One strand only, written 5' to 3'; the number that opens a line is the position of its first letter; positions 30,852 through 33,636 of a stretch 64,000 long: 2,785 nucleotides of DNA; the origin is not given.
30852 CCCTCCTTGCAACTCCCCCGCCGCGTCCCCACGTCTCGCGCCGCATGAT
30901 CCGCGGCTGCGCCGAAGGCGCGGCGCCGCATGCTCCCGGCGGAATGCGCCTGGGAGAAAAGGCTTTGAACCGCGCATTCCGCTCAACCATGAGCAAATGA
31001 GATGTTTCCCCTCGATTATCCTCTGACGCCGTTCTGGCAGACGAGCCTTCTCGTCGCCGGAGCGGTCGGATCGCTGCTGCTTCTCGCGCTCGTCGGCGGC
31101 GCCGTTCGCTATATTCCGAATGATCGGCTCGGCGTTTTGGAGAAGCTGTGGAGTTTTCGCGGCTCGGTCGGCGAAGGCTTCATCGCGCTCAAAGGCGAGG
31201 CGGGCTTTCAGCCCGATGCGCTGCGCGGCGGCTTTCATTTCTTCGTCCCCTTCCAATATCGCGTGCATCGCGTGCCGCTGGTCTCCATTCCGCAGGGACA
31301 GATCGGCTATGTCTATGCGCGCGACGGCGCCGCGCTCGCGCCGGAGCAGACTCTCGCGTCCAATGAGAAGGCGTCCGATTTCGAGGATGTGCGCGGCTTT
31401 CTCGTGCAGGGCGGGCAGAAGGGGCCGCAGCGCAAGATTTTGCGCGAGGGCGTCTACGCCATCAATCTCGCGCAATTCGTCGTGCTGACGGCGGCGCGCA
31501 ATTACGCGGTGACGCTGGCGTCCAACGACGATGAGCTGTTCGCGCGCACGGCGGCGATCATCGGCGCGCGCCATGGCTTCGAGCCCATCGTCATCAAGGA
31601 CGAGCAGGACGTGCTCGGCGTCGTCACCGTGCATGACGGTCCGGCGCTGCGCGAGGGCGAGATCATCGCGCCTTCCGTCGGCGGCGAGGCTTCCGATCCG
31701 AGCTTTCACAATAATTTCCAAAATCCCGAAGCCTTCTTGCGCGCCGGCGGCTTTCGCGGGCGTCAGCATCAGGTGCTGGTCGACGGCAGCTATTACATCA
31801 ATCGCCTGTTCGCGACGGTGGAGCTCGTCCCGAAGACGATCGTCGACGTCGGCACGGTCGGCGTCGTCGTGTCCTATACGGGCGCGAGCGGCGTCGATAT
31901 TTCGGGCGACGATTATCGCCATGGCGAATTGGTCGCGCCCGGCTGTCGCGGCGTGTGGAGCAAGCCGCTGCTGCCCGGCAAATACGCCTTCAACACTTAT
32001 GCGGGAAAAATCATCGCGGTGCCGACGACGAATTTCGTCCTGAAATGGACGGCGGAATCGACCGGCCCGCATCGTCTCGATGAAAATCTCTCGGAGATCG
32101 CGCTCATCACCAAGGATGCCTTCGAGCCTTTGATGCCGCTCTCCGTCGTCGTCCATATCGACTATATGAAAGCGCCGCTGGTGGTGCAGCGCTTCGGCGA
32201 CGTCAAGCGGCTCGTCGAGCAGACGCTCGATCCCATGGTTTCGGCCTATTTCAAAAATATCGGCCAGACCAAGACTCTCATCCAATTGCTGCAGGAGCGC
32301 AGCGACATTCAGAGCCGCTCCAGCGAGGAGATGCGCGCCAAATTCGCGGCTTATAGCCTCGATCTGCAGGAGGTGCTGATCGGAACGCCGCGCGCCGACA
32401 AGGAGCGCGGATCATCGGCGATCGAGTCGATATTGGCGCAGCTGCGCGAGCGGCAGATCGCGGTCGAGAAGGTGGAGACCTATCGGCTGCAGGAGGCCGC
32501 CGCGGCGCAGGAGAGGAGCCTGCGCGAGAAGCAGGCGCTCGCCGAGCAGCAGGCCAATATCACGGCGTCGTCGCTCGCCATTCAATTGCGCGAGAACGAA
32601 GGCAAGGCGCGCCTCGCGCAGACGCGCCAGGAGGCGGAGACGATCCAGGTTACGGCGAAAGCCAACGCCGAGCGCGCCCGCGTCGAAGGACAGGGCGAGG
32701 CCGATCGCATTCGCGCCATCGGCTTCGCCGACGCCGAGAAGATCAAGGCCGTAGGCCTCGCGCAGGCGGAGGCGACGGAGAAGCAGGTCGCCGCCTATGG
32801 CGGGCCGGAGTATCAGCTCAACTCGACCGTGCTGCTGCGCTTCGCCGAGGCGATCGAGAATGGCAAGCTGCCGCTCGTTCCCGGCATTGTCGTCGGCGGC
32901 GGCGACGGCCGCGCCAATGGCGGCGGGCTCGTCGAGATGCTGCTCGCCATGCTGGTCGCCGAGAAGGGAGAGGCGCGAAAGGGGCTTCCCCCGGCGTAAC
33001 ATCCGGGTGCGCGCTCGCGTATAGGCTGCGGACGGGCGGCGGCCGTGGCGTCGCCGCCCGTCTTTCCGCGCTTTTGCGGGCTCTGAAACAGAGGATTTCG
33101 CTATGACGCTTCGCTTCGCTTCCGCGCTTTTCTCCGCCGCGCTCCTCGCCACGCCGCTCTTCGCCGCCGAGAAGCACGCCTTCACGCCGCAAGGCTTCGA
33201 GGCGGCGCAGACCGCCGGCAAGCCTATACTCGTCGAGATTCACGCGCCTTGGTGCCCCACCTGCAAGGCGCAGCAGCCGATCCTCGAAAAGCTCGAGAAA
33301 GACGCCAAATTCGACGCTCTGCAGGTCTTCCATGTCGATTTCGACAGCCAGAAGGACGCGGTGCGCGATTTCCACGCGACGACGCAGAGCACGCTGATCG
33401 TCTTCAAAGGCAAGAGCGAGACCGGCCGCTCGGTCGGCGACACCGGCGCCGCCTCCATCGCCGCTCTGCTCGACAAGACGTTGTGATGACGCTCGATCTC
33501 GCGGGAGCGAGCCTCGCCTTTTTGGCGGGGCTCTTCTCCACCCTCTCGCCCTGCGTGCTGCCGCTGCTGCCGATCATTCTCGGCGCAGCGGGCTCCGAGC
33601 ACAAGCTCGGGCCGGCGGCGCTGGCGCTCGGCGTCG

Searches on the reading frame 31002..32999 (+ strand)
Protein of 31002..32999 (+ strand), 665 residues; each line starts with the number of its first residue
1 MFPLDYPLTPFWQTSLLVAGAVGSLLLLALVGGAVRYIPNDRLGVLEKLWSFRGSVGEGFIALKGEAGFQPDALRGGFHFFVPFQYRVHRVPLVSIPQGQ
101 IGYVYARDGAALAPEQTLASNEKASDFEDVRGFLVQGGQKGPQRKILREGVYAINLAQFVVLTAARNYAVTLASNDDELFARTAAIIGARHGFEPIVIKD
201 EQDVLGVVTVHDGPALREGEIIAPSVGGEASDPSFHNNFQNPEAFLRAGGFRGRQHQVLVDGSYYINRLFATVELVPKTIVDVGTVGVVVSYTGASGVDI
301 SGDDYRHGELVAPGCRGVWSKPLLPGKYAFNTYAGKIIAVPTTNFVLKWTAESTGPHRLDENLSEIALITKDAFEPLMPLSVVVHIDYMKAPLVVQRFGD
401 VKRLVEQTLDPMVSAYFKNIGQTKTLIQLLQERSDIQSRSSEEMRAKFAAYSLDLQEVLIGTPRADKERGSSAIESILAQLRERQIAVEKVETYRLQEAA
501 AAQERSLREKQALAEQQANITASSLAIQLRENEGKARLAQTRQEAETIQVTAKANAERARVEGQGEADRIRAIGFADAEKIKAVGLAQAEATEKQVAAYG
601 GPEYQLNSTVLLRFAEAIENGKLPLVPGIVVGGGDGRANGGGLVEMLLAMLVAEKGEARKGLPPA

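Call 8: search_protein_families(library=pfam, proteins=[window:31002-32999:+], max_evalue=0.001)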
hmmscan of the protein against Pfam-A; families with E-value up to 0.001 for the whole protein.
window:31002-32999:+ (665 aa): 1 family
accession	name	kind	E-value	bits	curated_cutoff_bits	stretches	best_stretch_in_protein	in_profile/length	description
PF01145.31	Band_7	-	1.5e-15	58.2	23.6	1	280-493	2-166/176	SPFH domain / Band 7 family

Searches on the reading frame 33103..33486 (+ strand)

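Call 8: search_protein_families(library=pfam, proteins=[window:33103-33486:+], max_evalue=0.001)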
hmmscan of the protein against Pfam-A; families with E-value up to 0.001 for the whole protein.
window:33103-33486:+ (127 aa): 6 families
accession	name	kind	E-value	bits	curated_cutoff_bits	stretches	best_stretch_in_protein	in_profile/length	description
PF00085.26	Thioredoxin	-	1.1e-13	51.6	23.5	1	28-124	6-102/103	Thioredoxin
PF08534.16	Redoxin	-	8.3e-08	32.6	26.6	1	28-114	17-105/148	Redoxin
PF13899.12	Thioredoxin_7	-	1.2e-07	32.2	27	1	28-56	6-34/83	Thioredoxin-like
PF00578.27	AhpC-TSA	-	4.9e-06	26.9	26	1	18-98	6-84/124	AhpC/TSA family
PF13905.12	Thioredoxin_8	-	0.00015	22.5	27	1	39-96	1-60/94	Thioredoxin-like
PF13098.12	Thioredoxin_2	-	0.00045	21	27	1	36-118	2-99/104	Thioredoxin-like domain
